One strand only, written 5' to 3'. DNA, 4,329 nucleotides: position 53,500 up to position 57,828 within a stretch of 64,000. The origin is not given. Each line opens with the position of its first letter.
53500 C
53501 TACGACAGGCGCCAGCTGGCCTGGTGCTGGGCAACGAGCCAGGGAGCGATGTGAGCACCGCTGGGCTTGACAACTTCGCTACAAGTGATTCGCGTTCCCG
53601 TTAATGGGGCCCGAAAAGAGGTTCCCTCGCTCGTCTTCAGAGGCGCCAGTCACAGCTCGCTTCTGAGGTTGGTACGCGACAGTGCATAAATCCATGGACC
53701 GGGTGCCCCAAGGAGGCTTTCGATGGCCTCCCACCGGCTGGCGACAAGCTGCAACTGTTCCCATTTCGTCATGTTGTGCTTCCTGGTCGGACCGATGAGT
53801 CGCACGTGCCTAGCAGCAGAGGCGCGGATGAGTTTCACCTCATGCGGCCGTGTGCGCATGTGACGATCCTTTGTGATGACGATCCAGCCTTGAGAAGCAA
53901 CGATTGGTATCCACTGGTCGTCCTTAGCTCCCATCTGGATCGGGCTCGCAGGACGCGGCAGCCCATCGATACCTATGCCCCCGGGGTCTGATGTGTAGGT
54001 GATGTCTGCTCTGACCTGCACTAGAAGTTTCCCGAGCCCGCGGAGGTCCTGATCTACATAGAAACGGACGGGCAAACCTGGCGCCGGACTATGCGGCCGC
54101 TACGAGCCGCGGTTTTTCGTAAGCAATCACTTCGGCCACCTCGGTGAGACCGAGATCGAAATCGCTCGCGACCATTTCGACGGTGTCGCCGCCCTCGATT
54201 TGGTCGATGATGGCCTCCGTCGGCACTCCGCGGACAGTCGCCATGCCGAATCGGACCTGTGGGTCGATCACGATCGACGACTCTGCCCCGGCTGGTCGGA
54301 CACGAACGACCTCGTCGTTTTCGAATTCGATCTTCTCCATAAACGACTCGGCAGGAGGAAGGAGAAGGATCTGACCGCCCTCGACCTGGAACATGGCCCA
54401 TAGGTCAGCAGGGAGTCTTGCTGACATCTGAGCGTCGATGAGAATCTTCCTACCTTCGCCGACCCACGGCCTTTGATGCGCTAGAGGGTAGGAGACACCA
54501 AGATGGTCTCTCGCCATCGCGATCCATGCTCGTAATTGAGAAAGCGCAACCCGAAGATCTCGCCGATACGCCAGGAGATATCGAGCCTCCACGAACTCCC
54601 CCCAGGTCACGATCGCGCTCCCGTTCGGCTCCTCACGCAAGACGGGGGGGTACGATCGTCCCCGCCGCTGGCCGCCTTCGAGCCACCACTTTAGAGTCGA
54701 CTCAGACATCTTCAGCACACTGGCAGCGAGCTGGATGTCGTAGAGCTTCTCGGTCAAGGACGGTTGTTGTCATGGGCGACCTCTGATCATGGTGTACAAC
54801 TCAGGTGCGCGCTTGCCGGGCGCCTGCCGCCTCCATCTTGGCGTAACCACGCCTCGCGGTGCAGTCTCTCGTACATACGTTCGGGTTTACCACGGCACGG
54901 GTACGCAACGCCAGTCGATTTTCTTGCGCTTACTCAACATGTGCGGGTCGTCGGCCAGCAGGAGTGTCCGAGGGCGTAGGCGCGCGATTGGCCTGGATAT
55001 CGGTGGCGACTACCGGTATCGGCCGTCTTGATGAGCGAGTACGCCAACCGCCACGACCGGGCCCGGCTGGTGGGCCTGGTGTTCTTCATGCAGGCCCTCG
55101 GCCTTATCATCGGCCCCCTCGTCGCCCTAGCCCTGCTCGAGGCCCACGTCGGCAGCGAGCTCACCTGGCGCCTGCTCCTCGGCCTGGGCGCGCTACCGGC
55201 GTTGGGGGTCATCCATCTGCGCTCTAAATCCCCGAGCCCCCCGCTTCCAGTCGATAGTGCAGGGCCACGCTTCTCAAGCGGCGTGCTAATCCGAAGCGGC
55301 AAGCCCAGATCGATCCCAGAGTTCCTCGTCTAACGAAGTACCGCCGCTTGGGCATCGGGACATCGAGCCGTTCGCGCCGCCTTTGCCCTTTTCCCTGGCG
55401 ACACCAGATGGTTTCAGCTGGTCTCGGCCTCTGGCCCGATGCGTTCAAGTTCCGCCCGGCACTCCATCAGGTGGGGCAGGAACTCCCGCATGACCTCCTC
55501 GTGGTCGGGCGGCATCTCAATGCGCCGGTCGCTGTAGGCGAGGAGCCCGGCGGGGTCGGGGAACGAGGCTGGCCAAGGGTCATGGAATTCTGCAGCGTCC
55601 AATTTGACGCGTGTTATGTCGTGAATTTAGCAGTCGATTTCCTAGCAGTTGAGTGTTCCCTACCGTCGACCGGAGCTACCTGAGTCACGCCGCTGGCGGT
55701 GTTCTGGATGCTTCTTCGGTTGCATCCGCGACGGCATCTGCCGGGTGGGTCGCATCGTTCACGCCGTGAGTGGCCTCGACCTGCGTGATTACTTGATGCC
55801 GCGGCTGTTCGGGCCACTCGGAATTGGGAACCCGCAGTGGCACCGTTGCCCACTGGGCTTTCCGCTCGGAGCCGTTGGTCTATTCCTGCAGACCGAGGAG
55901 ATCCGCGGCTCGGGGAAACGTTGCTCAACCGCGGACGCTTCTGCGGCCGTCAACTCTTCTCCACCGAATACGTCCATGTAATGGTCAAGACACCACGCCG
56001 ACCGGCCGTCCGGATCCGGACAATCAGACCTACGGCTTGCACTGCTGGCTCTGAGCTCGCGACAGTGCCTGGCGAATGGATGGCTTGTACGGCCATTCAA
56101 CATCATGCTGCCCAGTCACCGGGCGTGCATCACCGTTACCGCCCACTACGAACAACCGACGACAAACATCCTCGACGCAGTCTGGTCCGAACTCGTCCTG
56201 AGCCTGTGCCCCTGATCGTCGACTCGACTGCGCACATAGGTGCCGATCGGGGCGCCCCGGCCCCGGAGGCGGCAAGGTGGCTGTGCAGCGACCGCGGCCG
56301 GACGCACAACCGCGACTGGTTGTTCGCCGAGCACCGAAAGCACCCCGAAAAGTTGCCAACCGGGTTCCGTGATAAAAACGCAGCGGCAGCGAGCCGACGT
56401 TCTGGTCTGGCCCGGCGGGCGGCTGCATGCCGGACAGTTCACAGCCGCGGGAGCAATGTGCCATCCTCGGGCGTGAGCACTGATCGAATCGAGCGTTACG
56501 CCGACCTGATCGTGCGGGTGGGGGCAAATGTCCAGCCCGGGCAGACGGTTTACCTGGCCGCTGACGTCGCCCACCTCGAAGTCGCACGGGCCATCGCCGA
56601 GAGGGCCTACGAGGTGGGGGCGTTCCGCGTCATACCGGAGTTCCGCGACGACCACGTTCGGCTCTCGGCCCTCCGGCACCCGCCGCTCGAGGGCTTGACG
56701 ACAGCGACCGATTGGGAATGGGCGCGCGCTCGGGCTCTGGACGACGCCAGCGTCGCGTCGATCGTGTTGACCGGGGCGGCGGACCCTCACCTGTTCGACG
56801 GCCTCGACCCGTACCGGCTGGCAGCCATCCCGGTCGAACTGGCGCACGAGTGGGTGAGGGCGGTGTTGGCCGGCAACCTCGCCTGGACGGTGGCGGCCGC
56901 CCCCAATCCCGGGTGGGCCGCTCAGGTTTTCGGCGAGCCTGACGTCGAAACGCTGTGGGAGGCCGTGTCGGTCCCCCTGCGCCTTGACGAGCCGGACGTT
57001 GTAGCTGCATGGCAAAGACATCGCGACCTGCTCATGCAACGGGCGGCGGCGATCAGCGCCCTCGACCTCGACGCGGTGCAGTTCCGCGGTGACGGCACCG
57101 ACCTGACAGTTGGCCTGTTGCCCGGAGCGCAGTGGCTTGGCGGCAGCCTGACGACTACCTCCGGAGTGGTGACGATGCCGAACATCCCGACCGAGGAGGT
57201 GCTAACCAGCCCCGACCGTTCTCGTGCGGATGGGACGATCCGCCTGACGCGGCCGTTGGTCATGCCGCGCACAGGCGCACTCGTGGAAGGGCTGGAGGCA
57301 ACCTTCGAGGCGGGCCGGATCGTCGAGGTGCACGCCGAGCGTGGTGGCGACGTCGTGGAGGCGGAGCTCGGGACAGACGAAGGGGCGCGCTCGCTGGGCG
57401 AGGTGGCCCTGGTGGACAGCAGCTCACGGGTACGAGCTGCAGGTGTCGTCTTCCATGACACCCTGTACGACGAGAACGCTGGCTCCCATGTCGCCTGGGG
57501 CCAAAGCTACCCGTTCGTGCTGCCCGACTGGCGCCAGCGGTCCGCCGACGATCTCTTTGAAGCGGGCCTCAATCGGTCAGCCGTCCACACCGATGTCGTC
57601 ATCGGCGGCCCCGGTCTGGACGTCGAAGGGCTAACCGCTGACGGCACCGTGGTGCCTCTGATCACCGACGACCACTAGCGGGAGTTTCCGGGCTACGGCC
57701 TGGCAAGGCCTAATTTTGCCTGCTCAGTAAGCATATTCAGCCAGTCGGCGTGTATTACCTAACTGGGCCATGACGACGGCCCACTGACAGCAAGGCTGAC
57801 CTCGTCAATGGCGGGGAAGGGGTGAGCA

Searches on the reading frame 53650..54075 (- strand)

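Call 14: search_protein_families(library=pfam, proteins=[window:53650-54075:-], max_evalue=0.01)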
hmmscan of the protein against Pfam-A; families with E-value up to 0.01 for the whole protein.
window:53650-54075:- (141 aa): 1 family
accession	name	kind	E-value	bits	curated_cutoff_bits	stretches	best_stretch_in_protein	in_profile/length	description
PF18478.7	PIN_10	-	3.6e-11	43.4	26.2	1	47-90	36-79/84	PIN like domain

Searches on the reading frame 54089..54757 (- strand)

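Call 14: search_protein_families(library=pfam, proteins=[window:54089-54757:-], max_evalue=0.01)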
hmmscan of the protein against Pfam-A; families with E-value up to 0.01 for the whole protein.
window:54089-54757:- (222 aa): 1 family
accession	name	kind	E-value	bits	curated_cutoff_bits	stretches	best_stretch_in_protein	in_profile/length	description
PF04255.20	DUF433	-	6.2e-07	29.6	23.6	1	162-213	1-55/56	Protein of unknown function (DUF433)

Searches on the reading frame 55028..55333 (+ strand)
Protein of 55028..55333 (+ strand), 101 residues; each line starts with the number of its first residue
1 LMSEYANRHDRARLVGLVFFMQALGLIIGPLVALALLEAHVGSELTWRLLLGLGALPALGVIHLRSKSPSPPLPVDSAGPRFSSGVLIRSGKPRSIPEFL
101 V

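Call 14: search_protein_families(library=pfam, proteins=[window:55028-55333:+], max_evalue=0.01)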
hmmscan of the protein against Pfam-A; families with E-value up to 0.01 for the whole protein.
window:55028-55333:+ (101 aa): 3 families
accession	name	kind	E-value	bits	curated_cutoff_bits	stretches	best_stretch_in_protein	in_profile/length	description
PF07690.21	MFS_1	-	5e-07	29.4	33.4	1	1-75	109-182/347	Major Facilitator Superfamily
PF00083.30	Sugar_tr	-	1.3e-05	24.7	22.3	1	2-69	127-192/452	Sugar (and other) transporter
PF03209.21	PUCC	-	0.0056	16.2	21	1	2-47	113-158/401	PUCC protein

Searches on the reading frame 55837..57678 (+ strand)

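Call 14: search_protein_families(library=pfam, proteins=[window:55837-57678:+], max_evalue=0.01)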
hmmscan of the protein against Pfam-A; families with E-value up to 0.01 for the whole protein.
window:55837-57678:+ (613 aa): 1 family
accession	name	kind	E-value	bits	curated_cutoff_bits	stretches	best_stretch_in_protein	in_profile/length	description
PF02073.20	Peptidase_M29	-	3e-110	369.3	27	1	216-610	3-402/406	Thermophilic metalloprotease (M29)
